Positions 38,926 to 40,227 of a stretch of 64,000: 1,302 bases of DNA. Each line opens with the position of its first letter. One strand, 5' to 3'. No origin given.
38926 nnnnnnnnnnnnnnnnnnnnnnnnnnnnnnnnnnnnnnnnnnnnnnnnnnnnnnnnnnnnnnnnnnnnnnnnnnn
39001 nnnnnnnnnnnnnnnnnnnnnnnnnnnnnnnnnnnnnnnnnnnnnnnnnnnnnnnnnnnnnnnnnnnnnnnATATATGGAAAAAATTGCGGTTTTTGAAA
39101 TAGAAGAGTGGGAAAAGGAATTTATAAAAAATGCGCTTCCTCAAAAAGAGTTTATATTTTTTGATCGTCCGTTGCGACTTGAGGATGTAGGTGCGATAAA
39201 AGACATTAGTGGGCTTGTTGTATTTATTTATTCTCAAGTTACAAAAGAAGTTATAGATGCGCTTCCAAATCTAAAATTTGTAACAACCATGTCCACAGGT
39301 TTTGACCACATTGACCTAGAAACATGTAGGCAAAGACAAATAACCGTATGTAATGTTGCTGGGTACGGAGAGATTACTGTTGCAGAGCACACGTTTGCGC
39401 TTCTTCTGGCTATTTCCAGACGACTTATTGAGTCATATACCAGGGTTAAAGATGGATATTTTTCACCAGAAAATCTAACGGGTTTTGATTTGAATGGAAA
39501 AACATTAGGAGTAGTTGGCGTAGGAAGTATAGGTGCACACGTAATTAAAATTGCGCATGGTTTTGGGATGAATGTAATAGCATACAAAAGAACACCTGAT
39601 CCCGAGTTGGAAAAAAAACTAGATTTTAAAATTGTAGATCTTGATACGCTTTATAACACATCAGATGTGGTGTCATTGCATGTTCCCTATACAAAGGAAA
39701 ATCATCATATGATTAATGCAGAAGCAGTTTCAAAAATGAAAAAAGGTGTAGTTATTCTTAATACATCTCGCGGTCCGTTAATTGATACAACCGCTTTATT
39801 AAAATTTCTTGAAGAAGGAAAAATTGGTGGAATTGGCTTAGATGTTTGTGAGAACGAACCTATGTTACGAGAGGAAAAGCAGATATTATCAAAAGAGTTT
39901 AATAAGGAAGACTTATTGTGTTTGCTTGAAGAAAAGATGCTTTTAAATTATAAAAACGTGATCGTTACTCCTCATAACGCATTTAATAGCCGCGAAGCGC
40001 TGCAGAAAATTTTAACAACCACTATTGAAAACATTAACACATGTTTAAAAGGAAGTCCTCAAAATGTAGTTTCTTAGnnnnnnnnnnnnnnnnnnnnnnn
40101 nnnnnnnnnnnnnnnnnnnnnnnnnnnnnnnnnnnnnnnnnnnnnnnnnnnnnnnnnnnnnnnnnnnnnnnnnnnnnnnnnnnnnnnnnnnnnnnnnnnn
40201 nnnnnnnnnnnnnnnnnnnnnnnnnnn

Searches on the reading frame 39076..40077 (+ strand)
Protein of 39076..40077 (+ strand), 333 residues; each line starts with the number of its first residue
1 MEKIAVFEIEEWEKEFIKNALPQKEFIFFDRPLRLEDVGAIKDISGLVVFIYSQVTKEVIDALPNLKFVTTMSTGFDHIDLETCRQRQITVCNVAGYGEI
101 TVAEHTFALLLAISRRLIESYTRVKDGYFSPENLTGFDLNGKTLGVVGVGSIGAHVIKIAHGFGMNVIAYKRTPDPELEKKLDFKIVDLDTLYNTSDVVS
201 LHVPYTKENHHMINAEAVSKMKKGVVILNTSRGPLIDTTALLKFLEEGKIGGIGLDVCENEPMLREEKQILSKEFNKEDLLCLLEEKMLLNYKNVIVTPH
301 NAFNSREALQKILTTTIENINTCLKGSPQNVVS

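Call 12: search_protein_families(library=pfam, proteins=[window:39076-40077:+], max_evalue=0.001)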
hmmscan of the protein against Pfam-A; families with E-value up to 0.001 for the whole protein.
window:39076-40077:+ (333 aa): 3 families
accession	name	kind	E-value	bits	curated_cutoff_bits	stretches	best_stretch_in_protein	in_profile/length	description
PF02826.25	2-Hacid_dh_C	-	3.9e-57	192.9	25.1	1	107-302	1-178/178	D-isomer specific 2-hydroxyacid dehydrogenase, NAD binding domain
PF00389.36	2-Hacid_dh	-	3.4e-29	101.7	24.6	1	5-332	2-133/134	D-isomer specific 2-hydroxyacid dehydrogenase, catalytic domain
PF03446.21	NAD_binding_2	-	0.00032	21.2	21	1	144-254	2-116/161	NAD binding domain of 6-phosphogluconate dehydrogenase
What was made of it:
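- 39076..40077 (+): D-2-hydroxyacid dehydrogenase gene, 4 nt downstream. It is a conserved neighbour in Levybacteria only, and is probably co-transcribed. Pfam (call 12).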

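Call 75: search_protein_families(library=padloc, proteins=[window:39076-40077:+], max_evalue=0.01)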
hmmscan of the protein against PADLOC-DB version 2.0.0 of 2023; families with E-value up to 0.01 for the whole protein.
window:39076-40077:+ (333 aa): 1 family
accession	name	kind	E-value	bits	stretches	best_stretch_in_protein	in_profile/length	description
PDLC00853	E1-E2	-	0.0071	13.3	0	120-156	288-325/546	E1-E2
